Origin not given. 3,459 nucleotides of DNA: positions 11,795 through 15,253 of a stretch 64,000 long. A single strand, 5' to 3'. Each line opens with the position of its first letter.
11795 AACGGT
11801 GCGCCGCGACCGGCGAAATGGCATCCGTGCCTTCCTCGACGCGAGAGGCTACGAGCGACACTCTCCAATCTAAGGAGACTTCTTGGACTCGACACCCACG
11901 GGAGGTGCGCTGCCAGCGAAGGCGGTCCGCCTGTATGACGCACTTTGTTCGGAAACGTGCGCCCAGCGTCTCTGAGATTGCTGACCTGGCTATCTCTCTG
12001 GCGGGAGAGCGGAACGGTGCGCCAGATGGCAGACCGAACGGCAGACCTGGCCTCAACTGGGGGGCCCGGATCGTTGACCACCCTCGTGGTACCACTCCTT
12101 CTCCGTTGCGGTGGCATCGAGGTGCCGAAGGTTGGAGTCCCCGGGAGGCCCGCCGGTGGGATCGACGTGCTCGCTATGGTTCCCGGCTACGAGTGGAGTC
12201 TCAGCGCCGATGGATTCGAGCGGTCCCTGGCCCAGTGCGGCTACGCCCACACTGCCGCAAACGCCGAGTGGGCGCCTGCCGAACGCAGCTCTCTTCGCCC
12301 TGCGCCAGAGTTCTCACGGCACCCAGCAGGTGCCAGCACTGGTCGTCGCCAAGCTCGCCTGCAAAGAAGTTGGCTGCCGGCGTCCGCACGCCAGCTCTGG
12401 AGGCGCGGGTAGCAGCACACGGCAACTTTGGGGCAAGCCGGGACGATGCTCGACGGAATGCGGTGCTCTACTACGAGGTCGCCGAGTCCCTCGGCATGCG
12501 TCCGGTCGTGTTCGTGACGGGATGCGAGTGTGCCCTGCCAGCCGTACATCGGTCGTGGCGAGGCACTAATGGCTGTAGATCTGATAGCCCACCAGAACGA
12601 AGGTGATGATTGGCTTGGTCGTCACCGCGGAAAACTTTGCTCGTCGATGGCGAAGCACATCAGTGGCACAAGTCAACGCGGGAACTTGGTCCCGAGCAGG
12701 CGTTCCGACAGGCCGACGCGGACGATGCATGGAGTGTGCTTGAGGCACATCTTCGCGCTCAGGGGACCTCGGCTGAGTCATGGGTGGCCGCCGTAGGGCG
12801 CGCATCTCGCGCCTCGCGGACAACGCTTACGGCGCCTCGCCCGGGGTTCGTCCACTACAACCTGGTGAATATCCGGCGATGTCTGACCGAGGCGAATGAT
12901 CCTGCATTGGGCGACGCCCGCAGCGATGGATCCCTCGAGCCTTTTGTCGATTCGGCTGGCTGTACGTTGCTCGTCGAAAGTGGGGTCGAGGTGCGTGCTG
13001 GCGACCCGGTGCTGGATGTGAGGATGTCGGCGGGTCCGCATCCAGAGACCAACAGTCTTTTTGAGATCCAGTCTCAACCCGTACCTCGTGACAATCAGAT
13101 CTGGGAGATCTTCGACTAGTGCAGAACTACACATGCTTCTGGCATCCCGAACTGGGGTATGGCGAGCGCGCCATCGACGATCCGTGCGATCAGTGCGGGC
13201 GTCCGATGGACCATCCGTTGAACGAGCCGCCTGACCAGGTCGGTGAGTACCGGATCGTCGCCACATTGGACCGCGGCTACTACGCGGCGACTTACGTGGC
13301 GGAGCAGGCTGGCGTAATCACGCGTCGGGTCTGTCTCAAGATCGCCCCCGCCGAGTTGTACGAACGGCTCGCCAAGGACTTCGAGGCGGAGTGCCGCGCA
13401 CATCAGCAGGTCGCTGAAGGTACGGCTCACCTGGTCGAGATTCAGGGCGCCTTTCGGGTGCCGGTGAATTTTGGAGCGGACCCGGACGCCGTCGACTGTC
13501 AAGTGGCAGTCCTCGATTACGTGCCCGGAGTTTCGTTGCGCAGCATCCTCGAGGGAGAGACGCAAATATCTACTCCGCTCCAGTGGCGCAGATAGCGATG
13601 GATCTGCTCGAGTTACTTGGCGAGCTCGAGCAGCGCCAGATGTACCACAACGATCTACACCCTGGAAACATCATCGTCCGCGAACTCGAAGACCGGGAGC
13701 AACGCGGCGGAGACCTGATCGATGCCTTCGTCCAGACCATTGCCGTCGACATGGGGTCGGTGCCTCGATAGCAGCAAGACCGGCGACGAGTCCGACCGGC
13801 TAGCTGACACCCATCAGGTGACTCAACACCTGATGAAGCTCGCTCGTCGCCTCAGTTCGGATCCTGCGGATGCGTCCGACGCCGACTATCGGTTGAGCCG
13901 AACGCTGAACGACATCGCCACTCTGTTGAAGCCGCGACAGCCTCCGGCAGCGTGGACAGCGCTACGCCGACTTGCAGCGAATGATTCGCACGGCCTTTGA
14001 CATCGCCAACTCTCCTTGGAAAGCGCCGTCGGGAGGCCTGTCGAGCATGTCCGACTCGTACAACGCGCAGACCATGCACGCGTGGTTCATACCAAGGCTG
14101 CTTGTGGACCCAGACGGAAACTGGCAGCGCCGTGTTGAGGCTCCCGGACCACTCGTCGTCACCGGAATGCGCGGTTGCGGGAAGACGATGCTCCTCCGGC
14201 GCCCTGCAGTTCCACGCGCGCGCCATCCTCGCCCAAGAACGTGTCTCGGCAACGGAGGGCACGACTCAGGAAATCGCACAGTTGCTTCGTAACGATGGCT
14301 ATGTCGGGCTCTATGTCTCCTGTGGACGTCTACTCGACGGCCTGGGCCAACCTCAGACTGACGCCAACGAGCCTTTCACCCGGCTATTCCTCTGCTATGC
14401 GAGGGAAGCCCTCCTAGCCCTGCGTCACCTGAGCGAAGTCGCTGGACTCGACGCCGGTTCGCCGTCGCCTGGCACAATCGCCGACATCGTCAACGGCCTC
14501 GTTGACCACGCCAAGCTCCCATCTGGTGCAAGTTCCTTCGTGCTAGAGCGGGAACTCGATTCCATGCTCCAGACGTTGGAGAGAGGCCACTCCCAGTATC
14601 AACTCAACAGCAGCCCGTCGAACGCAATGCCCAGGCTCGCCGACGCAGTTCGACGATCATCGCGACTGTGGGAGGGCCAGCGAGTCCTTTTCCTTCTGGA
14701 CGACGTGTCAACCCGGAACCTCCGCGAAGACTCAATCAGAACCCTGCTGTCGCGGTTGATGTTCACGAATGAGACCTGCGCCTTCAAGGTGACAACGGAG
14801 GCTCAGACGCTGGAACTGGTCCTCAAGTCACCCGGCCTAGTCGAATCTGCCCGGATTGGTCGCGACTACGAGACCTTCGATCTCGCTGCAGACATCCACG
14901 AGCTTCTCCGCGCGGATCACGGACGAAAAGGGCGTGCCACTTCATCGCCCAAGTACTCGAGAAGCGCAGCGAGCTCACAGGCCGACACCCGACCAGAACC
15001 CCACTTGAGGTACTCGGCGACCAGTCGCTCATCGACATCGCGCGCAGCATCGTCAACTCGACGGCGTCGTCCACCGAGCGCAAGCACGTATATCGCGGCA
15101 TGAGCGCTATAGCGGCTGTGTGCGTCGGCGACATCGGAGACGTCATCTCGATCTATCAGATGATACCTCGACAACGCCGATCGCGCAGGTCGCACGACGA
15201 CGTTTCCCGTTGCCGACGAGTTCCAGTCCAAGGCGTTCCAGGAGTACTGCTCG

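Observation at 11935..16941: Decayed operon of unfamiliar architecture: thymidine-phosphorylase-fold protein, kinase-P-loop NTPase fusion and a Csa3/CARF-like Rossmann protein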

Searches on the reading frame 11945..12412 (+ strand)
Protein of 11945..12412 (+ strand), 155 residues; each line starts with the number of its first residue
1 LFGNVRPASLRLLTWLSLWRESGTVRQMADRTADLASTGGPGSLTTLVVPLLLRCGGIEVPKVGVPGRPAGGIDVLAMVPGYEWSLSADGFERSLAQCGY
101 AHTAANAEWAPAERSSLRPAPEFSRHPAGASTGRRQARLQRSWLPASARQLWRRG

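Call 3: search_protein_families(library=pfam, proteins=[window:11945-12412:+], max_evalue=0.1)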
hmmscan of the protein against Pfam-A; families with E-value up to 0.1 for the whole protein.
window:11945-12412:+ (155 aa): 1 family
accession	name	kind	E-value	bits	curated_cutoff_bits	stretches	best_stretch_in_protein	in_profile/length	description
PF00591.27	Glycos_transf_3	-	0.00032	20.9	27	1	31-111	3-87/253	Glycosyl transferase family, a/b domain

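Call 4: search_protein_families(library=padloc, proteins=[window:11945-12412:+], max_evalue=0.1)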
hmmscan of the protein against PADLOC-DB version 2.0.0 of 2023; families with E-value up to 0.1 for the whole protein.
window:11945-12412:+ (155 aa): 0 families

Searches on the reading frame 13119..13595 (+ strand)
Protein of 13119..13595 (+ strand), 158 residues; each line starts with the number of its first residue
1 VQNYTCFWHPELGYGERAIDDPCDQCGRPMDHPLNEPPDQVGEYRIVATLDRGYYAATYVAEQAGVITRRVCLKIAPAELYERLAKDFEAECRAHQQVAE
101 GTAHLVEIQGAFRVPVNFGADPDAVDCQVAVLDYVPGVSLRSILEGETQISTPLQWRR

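Call 3: search_protein_families(library=pfam, proteins=[window:13119-13595:+], max_evalue=0.1)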
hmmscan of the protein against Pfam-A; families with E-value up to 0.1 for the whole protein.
window:13119-13595:+ (158 aa): 0 families

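Call 4: search_protein_families(library=padloc, proteins=[window:13119-13595:+], max_evalue=0.1)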
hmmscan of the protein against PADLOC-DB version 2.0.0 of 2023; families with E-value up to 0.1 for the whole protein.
window:13119-13595:+ (158 aa): 7 families
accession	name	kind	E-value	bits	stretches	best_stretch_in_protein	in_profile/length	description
PDLC01925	CARF6--CARF_STK_AAA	-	9.2e-49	164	1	1-152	1-149/1187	-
PDLC04053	PD-T4-6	-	3.6e-05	21.4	1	38-145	5-101/311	-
PDLC04047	PD-T4-6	-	0.00013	19.2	1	41-152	9-110/327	-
PDLC04042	PD-T4-6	-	0.0002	19.1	1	41-152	8-108/292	-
PDLC04050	PD-T4-6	-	0.0023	14.9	1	41-99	62-121/480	-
PDLC04054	PD-T4-6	-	0.0042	14.6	1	41-151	9-109/347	-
PDLC04048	PD-T4-6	-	0.019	12.3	1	42-146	10-104/354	-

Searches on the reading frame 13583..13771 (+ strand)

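Call 3: search_protein_families(library=pfam, proteins=[window:13583-13771:+], max_evalue=0.1)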
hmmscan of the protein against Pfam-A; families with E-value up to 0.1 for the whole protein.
window:13583-13771:+ (62 aa): 4 families
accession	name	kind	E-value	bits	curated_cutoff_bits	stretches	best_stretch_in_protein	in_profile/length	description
PF01636.29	APH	-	0.0048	17.1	23.2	1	8-40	158-188/239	Phosphotransferase enzyme family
PF03109.22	ABC1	-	0.0083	15.7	22.9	1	12-59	180-213/244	ABC1 atypical kinase-like domain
PF06293.20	Kdo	-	0.067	13.1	21.3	1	10-47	129-165/207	Lipopolysaccharide kinase (Kdo/WaaP) family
PF17667.7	Pkinase_fungal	-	0.069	12.3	24.1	1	15-47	302-335/387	Fungal protein kinase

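Call 4: search_protein_families(library=padloc, proteins=[window:13583-13771:+], max_evalue=0.1)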
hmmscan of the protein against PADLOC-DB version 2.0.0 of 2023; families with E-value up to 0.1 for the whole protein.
window:13583-13771:+ (62 aa): 17 families
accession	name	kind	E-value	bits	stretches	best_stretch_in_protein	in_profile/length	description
PDLC01925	CARF6--CARF_STK_AAA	-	2.2e-20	70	1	1-60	152-210/1187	-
PDLC04044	PD-T4-6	-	7.5e-05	20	1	5-36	144-174/372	-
PDLC04056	PD-T4-6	-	7.7e-05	20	1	2-35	110-143/415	-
PDLC02512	PglW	-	0.00053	16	1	6-40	619-653/1403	PglW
PDLC03921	MkoA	-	0.00058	15.6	1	3-37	591-625/1607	-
PDLC04051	PD-T4-6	-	0.0012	15.8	1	7-34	145-172/476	-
PDLC04059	PD-T4-6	-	0.0013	15.8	1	3-34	114-145/433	-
PDLC04058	PD-T4-6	-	0.0026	14.9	1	4-34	119-149/460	-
PDLC04046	PD-T4-6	-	0.003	14.7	1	3-35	120-152/427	-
PDLC04063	PD-T4-6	-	0.0033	14.2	1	3-36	123-156/564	-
PDLC04062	PD-T4-6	-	0.0046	14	1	3-37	141-175/450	-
PDLC03920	MkoA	-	0.011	12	1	3-37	127-160/1112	-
PDLC04045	PD-T4-6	-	0.017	12.1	1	3-37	143-177/350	-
PDLC04049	PD-T4-6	-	0.017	11.9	1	3-36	118-151/442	-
PDLC04054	PD-T4-6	-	0.018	12.5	1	3-37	115-146/347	-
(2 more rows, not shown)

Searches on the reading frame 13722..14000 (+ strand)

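Call 3: search_protein_families(library=pfam, proteins=[window:13722-14000:+], max_evalue=0.1)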
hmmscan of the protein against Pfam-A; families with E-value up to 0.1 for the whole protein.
window:13722-14000:+ (92 aa): 1 family
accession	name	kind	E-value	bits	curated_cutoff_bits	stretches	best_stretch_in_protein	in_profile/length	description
PF19979.4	DUF6415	-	0.024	15.8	27.5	1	30-85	27-85/95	Family of unknown function (DUF6415)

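Call 4: search_protein_families(library=padloc, proteins=[window:13722-14000:+], max_evalue=0.1)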
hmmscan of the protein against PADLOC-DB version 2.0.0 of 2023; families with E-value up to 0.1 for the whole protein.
window:13722-14000:+ (92 aa): 1 family
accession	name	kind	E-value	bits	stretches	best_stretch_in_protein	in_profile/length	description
PDLC01925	CARF6--CARF_STK_AAA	-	3e-12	43.1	1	15-72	211-266/1187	-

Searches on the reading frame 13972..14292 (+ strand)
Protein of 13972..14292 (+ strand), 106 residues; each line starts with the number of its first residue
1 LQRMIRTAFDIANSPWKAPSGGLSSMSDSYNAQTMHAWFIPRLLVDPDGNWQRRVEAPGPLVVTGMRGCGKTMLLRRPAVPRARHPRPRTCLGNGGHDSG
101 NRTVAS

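Call 3: search_protein_families(library=pfam, proteins=[window:13972-14292:+], max_evalue=0.1)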
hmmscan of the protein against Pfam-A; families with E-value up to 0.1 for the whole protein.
window:13972-14292:+ (106 aa): 6 families
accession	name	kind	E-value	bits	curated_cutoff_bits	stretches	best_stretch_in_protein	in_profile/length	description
PF24389.1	ORC-CDC6-like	-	8.8e-11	41.7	27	1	28-77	4-51/571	ORC-CDC6-like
PF13173.12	AAA_14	-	0.007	16.8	27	1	60-77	4-21/129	AAA domain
PF13401.12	AAA_22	-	0.0097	16.7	27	1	57-77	4-24/130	AAA domain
PF01637.24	ATPase_2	-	0.01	16.1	33.2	1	59-79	21-41/225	ATPase domain predominantly from Archaea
PF13191.12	AAA_16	-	0.033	15.1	32.6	1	57-77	23-43/167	AAA ATPase domain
PF05729.18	NACHT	-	0.067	13.5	26.7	1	61-77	3-19/167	NACHT domain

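Call 4: search_protein_families(library=padloc, proteins=[window:13972-14292:+], max_evalue=0.1)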
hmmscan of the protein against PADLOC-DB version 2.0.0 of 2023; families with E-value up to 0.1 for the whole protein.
window:13972-14292:+ (106 aa): 3 families
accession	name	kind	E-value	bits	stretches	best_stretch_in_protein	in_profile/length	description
PDLC01925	CARF6--CARF_STK_AAA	-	1.1e-32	110.8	1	3-76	280-352/1187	-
PDLC04786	PDC-S01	-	0.0053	13.6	1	50-77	13-39/439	-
PDLC04787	PDC-S01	-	0.038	10.9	1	61-76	30-45/412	-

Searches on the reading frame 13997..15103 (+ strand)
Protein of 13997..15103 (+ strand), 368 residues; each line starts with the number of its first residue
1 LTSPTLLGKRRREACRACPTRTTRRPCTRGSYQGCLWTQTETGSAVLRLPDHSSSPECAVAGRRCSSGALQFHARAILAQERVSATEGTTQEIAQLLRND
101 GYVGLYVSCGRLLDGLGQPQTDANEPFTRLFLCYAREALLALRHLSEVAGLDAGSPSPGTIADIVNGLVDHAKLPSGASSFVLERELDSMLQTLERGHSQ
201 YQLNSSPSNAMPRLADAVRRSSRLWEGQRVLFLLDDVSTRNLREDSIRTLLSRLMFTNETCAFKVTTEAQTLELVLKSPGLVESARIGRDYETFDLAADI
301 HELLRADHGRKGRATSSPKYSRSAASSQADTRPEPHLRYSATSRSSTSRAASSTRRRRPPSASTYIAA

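Call 3: search_protein_families(library=pfam, proteins=[window:13997-15103:+], max_evalue=0.1)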
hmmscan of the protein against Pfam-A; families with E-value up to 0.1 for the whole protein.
window:13997-15103:+ (368 aa): 0 families

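Call 4: search_protein_families(library=padloc, proteins=[window:13997-15103:+], max_evalue=0.1)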
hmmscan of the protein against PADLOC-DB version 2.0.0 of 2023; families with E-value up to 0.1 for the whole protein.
window:13997-15103:+ (368 aa): 1 family
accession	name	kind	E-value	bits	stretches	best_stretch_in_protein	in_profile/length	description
PDLC01925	CARF6--CARF_STK_AAA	-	7.4e-82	273.7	1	69-312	353-587/1187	-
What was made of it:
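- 13119..16848 (+): BIG gene: one about 1230-aa protein of the CARF_STK_AAA family. GTG start at 13119 overlaps the TP-like stop. TGA stop at 16846-16848. 12-14 frameshifts. Colinear hits of all fragments to PADLOC PDLC01925 (call 4).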
